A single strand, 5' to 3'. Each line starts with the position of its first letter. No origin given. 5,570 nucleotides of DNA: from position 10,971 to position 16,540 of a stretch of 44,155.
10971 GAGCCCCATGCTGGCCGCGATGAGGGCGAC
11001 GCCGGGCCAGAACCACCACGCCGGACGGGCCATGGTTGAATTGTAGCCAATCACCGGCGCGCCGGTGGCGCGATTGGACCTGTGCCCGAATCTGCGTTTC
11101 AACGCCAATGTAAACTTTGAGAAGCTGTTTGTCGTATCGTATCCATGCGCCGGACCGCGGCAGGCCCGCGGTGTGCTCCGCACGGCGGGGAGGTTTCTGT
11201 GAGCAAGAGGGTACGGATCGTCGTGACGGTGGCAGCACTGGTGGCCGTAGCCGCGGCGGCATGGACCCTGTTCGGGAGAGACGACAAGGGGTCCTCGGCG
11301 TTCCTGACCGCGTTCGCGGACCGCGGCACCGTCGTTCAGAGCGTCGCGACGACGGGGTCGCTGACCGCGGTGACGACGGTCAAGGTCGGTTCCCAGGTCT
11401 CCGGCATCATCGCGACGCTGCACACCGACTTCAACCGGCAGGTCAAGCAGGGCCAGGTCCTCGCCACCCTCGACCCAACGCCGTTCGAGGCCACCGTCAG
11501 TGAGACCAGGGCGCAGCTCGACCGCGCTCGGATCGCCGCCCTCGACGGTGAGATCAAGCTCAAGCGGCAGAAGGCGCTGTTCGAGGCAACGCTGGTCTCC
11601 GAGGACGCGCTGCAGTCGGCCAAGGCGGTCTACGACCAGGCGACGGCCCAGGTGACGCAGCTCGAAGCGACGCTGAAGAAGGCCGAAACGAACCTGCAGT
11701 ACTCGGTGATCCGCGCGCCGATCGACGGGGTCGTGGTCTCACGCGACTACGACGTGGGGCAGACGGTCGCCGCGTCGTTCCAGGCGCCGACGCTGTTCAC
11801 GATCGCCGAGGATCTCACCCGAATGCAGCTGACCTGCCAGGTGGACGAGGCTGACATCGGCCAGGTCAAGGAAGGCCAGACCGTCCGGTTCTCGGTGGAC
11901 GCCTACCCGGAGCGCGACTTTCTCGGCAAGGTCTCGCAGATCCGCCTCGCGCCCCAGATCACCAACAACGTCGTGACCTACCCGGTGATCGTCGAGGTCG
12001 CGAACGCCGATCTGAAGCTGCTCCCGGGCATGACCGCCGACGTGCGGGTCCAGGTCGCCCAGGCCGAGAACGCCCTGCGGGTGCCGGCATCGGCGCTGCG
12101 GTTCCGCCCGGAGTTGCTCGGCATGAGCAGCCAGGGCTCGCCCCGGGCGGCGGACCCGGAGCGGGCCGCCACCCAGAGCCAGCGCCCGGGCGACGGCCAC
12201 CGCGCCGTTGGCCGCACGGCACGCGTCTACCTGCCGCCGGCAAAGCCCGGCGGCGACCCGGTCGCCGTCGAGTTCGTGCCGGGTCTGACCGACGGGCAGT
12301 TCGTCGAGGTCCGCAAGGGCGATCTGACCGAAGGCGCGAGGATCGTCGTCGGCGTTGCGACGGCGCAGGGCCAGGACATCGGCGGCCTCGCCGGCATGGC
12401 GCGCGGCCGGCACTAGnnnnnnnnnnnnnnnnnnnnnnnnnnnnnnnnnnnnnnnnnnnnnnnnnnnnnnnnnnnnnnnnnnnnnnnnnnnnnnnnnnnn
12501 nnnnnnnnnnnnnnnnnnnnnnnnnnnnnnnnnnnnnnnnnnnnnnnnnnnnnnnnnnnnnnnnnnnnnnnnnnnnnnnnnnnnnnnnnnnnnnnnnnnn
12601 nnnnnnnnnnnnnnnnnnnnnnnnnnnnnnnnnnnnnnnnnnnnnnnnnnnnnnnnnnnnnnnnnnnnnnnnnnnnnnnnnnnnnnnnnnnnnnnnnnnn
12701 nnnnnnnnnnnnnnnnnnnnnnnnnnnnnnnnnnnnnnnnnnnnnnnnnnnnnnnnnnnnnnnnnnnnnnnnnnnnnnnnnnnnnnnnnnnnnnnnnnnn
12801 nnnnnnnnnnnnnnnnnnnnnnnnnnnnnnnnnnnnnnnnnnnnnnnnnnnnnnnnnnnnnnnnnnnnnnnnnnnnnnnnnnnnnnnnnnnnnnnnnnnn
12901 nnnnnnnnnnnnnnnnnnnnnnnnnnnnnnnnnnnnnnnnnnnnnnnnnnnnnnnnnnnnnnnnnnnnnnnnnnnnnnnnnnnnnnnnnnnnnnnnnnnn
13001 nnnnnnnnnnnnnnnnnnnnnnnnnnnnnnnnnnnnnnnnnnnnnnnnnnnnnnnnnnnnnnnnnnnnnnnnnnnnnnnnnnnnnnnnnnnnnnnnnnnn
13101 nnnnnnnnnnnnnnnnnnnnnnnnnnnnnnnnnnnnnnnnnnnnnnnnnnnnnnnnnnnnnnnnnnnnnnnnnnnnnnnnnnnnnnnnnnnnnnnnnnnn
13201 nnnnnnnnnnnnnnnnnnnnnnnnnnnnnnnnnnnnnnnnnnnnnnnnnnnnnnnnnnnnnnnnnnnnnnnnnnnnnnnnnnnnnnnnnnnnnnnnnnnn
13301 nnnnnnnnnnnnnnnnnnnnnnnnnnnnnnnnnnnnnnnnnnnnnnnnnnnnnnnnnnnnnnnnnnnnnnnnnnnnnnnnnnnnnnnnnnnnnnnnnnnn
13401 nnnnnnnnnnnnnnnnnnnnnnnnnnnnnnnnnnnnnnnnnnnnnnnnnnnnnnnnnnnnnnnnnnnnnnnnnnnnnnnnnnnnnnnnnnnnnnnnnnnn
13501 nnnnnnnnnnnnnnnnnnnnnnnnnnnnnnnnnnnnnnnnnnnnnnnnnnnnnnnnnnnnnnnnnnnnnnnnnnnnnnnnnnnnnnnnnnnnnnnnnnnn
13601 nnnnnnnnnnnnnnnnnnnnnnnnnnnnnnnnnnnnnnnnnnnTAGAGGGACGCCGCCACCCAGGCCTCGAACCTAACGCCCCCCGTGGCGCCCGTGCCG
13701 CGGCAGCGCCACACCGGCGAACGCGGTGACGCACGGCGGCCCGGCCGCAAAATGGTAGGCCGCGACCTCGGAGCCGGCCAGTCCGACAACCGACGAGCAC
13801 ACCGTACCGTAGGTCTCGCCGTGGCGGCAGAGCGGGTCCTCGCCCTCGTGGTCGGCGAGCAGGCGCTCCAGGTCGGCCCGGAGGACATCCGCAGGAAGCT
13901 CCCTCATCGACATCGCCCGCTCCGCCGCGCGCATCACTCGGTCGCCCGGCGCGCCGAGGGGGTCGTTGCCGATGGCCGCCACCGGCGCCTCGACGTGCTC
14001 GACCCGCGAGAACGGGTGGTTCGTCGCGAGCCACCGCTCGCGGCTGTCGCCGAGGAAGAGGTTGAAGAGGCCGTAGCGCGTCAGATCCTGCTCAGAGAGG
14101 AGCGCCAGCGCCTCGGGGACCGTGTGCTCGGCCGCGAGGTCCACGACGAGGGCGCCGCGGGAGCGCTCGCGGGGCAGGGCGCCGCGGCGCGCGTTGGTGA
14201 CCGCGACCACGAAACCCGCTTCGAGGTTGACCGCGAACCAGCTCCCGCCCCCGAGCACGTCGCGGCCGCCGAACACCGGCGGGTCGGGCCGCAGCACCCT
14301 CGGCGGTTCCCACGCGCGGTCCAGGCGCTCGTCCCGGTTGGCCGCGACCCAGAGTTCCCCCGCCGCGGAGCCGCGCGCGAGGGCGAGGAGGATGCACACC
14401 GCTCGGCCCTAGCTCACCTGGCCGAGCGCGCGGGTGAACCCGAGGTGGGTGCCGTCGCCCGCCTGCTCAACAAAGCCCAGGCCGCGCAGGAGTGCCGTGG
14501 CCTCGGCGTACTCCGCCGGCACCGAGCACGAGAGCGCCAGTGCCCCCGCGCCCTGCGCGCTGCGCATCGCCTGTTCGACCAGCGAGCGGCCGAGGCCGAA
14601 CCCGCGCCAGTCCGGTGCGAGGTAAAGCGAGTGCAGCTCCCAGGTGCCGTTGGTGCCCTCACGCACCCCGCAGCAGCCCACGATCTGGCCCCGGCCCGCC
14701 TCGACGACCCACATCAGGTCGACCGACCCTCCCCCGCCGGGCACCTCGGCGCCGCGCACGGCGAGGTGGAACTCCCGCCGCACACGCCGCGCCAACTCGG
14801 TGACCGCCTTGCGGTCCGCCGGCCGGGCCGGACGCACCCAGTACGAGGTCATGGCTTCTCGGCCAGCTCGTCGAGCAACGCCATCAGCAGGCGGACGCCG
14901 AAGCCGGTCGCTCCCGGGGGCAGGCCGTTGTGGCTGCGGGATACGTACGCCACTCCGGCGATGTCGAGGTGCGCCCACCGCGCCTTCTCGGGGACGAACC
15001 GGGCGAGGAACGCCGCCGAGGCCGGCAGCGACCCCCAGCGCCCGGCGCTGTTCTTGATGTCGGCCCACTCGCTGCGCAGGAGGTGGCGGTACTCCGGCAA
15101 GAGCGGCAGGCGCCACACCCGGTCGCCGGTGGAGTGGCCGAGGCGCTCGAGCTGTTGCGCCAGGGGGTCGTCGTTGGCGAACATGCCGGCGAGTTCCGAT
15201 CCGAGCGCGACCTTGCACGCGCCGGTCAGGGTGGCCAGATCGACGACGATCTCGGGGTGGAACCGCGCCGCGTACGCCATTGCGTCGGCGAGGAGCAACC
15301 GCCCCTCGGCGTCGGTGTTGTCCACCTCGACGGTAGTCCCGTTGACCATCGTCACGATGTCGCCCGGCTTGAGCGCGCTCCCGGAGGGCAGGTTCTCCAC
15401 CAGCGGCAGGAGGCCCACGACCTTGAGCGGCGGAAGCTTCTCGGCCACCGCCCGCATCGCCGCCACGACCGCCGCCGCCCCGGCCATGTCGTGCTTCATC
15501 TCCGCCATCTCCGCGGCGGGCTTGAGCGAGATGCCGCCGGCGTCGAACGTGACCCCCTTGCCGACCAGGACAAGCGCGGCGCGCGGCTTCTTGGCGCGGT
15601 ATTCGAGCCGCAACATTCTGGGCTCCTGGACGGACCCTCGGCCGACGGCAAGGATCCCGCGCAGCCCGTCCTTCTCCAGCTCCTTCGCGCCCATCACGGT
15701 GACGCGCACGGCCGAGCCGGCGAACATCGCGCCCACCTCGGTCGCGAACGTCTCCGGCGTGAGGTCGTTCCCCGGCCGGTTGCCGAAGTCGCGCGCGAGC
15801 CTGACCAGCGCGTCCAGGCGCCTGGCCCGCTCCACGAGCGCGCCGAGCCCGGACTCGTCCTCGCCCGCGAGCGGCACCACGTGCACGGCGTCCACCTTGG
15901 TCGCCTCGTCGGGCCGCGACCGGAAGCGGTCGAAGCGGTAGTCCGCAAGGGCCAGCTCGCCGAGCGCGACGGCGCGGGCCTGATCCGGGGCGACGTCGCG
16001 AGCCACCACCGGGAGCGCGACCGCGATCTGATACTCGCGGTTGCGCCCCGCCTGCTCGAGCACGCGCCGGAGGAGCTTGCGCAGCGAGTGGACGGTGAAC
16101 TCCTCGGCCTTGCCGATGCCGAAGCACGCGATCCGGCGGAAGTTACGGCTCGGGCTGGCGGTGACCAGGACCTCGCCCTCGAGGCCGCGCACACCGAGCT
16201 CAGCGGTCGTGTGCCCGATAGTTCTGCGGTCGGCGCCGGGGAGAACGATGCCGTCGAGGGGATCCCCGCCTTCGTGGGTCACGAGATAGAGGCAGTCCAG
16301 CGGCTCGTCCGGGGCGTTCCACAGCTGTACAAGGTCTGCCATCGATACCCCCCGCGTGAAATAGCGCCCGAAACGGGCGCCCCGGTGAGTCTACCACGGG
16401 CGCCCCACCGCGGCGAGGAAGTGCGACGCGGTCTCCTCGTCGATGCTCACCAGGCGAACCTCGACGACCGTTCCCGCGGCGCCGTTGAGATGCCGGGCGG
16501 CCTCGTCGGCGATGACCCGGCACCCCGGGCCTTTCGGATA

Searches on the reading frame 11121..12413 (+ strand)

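Call 65: search_protein_families(library=pfam, proteins=[window:11121-12413:+], max_evalue=0.001)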
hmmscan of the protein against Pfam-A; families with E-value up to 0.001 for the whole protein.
window:11121-12413:+ (431 aa): 3 families
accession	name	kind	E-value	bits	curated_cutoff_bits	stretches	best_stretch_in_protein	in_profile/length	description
PF16576.10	HlyD_D23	-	5.4e-23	81.8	30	1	85-306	18-214/214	Barrel-sandwich domain of CusB or HlyD membrane-fusion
PF13437.12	HlyD_3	-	4e-17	63.3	22.2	1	196-303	1-106/106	HlyD family secretion protein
PF13533.13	Biotin_lipoyl_2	-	8.5e-05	22.7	29.8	1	87-118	1-32/32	Biotin-lipoyl like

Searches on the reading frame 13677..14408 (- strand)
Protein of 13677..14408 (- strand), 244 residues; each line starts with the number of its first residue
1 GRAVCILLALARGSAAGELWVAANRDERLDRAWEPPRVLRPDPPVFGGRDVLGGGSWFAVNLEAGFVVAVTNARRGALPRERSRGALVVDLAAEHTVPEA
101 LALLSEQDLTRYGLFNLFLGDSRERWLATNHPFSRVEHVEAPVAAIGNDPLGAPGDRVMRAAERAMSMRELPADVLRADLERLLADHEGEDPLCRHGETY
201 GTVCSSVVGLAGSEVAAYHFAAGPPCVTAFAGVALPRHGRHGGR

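Call 65: search_protein_families(library=pfam, proteins=[window:13677-14408:-], max_evalue=0.001)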
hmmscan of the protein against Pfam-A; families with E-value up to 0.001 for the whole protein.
window:13677-14408:- (244 aa): 1 family
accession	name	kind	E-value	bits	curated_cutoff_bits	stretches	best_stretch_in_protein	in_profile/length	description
PF05742.17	TANGO2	-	6.8e-19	69.5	22.6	1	5-166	2-173/257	Transport and Golgi organisation 2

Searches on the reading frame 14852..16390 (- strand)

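Call 65: search_protein_families(library=pfam, proteins=[window:14852-16390:-], max_evalue=0.001)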
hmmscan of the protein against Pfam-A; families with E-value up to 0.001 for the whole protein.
window:14852-16390:- (513 aa): 2 families
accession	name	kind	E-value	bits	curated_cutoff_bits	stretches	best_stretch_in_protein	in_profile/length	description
PF00883.26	Peptidase_M17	-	2.9e-117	391.8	25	1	198-503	2-310/310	Cytosol aminopeptidase family, catalytic domain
PF02789.23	Peptidase_M17_N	-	6.5e-13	49.1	23.4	1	64-159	31-128/129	Cytosol aminopeptidase family, N-terminal domain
